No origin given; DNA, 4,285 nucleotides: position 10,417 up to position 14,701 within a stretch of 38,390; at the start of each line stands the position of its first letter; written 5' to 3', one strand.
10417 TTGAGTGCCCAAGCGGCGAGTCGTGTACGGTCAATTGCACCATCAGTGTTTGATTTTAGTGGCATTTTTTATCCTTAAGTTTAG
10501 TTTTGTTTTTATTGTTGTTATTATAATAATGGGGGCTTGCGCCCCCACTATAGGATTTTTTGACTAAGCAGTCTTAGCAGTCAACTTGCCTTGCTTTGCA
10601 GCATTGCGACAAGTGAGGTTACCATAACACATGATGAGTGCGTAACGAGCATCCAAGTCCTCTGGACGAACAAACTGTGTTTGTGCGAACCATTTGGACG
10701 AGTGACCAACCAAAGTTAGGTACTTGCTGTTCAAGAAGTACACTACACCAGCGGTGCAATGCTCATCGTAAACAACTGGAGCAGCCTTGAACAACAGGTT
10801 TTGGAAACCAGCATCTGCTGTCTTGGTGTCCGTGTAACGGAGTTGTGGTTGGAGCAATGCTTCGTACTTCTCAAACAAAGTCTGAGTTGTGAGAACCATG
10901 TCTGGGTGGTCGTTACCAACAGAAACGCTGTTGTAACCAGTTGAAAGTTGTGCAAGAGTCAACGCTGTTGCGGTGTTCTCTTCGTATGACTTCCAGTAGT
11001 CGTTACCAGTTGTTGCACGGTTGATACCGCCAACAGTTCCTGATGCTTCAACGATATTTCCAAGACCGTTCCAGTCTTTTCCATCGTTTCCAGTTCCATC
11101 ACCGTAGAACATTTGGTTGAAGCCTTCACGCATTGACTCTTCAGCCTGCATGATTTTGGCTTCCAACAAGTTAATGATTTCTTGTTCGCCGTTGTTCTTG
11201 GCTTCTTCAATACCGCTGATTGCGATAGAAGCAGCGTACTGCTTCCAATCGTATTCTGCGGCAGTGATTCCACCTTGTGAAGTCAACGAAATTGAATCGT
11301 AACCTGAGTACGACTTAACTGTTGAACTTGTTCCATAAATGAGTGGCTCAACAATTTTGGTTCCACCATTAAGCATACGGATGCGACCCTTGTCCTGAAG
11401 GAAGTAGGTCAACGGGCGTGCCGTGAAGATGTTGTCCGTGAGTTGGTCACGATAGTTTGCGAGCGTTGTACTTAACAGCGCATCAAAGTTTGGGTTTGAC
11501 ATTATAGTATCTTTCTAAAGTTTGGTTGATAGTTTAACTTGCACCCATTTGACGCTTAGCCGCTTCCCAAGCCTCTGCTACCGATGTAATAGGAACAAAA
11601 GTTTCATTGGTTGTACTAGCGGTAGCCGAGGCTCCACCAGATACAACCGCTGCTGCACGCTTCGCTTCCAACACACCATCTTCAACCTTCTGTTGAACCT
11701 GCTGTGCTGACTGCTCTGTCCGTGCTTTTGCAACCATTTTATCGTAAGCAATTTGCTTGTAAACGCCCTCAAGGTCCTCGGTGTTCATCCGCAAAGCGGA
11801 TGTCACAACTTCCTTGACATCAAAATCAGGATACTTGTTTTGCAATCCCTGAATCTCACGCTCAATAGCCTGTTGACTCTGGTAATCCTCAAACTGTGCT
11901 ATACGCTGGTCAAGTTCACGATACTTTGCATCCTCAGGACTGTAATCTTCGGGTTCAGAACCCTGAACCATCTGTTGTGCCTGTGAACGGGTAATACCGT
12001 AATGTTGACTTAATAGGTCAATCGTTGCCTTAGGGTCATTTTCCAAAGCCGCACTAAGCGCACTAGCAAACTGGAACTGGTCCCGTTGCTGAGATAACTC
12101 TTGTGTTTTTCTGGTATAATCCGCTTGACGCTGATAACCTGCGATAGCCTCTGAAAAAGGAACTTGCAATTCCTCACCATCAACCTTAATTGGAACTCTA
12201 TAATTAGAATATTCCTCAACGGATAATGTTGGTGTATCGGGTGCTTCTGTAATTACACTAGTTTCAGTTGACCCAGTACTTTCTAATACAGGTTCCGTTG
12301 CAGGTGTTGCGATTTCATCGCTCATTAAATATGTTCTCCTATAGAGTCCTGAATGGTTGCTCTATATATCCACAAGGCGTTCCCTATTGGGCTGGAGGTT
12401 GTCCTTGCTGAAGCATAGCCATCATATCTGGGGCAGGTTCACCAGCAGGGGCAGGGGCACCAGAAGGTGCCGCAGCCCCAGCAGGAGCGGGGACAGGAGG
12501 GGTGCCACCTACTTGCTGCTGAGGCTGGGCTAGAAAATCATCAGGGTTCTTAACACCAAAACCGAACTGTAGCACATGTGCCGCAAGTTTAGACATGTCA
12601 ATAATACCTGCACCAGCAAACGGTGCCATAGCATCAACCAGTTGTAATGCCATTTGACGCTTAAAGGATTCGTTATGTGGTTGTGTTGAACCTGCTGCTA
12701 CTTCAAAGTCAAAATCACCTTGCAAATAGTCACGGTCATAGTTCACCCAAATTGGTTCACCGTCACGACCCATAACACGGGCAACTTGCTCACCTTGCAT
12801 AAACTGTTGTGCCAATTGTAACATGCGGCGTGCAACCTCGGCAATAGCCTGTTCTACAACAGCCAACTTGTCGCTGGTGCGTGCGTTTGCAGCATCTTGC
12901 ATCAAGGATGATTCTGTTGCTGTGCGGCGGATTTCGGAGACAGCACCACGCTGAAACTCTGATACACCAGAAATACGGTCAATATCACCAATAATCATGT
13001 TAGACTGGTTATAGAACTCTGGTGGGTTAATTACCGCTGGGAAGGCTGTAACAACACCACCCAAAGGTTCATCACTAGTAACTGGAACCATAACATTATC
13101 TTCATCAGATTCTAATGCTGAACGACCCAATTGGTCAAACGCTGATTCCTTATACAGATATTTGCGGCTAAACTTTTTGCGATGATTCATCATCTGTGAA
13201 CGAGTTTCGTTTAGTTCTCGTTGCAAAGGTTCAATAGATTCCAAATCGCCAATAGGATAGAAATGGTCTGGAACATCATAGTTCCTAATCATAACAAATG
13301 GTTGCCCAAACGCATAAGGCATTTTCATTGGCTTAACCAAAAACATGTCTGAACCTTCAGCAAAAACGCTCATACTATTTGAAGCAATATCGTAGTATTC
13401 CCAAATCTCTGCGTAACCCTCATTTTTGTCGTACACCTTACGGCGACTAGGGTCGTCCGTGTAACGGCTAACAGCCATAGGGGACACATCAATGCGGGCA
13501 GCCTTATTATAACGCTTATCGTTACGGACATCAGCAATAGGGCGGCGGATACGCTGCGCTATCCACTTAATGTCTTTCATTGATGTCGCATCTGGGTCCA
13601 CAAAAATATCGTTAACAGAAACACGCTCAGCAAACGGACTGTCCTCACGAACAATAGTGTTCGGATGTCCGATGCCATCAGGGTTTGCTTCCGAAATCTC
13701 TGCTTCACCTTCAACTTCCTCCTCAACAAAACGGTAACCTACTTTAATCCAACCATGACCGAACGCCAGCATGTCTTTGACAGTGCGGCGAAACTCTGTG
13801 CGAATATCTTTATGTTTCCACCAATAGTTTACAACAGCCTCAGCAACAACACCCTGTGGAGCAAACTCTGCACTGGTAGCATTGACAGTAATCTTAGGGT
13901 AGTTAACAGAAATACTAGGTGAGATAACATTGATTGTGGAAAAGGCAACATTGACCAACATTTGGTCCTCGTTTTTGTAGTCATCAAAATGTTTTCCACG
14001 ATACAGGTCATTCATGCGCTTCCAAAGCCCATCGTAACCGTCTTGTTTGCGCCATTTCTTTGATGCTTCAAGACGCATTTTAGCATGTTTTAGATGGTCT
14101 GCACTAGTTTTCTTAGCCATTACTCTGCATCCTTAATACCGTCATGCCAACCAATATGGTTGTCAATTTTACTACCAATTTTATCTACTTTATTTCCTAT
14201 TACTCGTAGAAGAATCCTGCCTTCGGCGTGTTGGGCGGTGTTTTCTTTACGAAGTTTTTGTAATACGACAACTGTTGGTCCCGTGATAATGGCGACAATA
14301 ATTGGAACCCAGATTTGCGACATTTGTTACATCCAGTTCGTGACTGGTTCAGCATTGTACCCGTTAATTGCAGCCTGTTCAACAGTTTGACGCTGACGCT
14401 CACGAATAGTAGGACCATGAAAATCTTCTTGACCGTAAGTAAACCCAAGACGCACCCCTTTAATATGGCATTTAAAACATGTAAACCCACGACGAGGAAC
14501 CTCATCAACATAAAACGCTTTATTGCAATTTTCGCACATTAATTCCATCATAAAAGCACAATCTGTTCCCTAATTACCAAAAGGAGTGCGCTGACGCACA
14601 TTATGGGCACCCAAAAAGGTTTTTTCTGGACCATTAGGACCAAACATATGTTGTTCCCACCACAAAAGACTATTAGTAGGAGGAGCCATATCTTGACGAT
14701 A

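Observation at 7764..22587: Octamer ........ recurs at seven gene junctions, four times supplying the upstream stop codon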

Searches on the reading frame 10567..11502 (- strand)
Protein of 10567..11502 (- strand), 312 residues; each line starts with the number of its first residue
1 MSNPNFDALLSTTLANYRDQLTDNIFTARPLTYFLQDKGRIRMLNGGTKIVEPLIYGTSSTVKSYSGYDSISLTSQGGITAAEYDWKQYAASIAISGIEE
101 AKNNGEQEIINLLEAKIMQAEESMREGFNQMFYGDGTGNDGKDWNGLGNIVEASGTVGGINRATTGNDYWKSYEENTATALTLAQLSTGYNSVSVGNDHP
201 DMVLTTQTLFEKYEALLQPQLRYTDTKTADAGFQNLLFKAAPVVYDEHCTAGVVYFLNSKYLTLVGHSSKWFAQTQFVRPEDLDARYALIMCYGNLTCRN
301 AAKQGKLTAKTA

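Call 11: search_protein_families(library=phrogs, proteins=[window:10567-11502:-])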
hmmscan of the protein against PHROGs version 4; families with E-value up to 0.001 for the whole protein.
window:10567-11502:- (312 aa): 2 families
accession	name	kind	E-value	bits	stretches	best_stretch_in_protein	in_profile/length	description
phrog_9953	-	head and packaging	1.3e-75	255.8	1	1-309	4-328/329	major head protein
phrog_14242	-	head and packaging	6.5e-17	62.3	1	138-300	211-378/396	major head protein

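Call 53: search_dna_similar(query=window:10567-11502:-, collection=phages, mode=protein, max_evalue=0.00001, max_rows=25)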
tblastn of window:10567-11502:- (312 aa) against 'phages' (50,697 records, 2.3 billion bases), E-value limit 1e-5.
Records with a match: 54; places in all: 54; records where one place covers at least 80% of the query: 11.
Best place of each record, by identity: <60% 54.
By first word of the organism name: Brucella 41; Bacteriophage 3; Myxococcus 3; Caudoviricetes 1; Bradyrhizobium 1; Ruegeria 1; Stenotrophomonas 1; Methanosarcina 1; Microcystis 1; Arthrobacter 1.
By host as written in the record: Brucella abortus S19 14; Brucella sp. 6; Brucella abortus 141 5; - 4; Brucella abortus 4; Myxococcus xanthus strain DK883 2; Brucella melitensis 16M 2; Brucella abortus 544 2; and 14 more.
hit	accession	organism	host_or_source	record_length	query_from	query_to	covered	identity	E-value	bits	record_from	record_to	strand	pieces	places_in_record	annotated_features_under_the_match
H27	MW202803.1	Caudoviricetes sp.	Manatee Spring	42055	6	305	96%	41.5%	8e-50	182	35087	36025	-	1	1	major capsid protein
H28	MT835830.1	Bacteriophage sp.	human fecal samples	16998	1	310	99%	37.8%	3e-47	175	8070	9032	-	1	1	record has no annotation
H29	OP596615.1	Bradyrhizobium phage ppBjS10J-1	Bradyrhizobium japonicum S10J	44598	1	308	99%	35.1%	4e-40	154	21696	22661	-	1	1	major capsid protein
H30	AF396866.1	Myxococcus phage Mx8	Myxococcus xanthus strain DK883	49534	1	310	99%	32.5%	4e-35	140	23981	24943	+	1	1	major virion structural protein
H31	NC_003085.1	Myxococcus phage Mx8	Myxococcus xanthus strain DK883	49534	1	310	99%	32.5%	4e-35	140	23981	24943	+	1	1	major head protein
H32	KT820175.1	Ruegeria phage 45A6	Ruegeria mobilis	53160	1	308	99%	31.4%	4e-31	128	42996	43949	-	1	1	hypothetical protein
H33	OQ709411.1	Myxococcus phage Mx9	Myxococcus xanthus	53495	1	310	99%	31.0%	6e-40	154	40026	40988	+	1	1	putative major capsid protein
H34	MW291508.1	Stenotrophomonas phage BUCT555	Stenotrophomonas maltophilia 1207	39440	1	307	98%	30.9%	2e-34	138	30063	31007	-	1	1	major capsid protein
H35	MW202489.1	Bacteriophage sp.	Manatee Spring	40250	1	305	98%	30.3%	2e-31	129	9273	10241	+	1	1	major virion structural protein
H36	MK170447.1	Methanosarcina virus MetMV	Methanosarcina sp.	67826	17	300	91%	27.6%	1e-12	74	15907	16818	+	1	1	hypothetical protein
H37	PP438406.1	Microcystis phage Mwe-JY13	Microcystis wesenbergii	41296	5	270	85%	25.1%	3e-6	55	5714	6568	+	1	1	major head protein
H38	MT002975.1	Brucella phage EF4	Brucella abortus S19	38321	5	172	54%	32.0%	9e-19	92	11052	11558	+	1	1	major head protein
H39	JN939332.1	Brucella phage Pr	Brucella melitensis 16M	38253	5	172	54%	32.0%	1e-18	92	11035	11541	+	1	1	major head protein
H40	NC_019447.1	Brucella phage Pr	Brucella melitensis 16M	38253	5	172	54%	32.0%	1e-18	92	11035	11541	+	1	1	major head protein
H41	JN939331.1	Brucella phage Tb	Brucella abortus 544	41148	5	172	54%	32.0%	1e-18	92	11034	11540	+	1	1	major head protein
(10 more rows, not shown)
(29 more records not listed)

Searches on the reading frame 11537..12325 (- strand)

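Call 11: search_protein_families(library=phrogs, proteins=[window:11537-12325:-])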
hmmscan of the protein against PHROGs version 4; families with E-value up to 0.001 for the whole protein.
window:11537-12325:- (263 aa): 1 family
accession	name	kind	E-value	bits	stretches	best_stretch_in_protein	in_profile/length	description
phrog_3927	-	head and packaging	1.1e-12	49.1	1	35-152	87-208/342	head scaffolding protein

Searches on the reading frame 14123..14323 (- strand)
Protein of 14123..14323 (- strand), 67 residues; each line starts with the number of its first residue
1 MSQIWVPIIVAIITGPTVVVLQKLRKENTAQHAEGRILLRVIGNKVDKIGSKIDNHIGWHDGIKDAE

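Call 25: search_protein_families(library=phrogs, proteins=[window:14123-14323:-])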
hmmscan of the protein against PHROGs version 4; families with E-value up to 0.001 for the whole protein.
window:14123-14323:- (67 aa): 1 family
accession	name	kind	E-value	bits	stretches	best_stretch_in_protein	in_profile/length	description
phrog_32850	-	unknown function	9.7e-08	33.5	1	1-60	1-70/73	-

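Call 51: search_protein_families(library=pfam, proteins=[window:14123-14323:-], max_evalue=1)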
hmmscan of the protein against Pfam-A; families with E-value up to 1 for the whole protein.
window:14123-14323:- (67 aa): 0 families

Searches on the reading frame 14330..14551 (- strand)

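Call 25: search_protein_families(library=phrogs, proteins=[window:14330-14551:-])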
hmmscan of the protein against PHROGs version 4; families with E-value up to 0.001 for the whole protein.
window:14330-14551:- (74 aa): 0 families

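Call 51: search_protein_families(library=pfam, proteins=[window:14330-14551:-], max_evalue=1)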
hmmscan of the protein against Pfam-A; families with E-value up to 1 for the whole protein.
window:14330-14551:- (74 aa): 3 families
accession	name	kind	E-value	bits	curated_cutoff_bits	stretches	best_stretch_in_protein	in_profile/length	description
PF13717.11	Zn_ribbon_4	-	0.039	14.3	30.3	1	2-28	1-31/36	zinc-ribbon domain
PF15777.11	Anti-TRAP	-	0.061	13.8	32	1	2-34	9-42/59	Tryptophan RNA-binding attenuator protein inhibitory protein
PF01155.25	HypA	-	0.13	12.8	28.9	1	3-34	70-98/112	Hydrogenase/urease nickel incorporation, metallochaperone, hypA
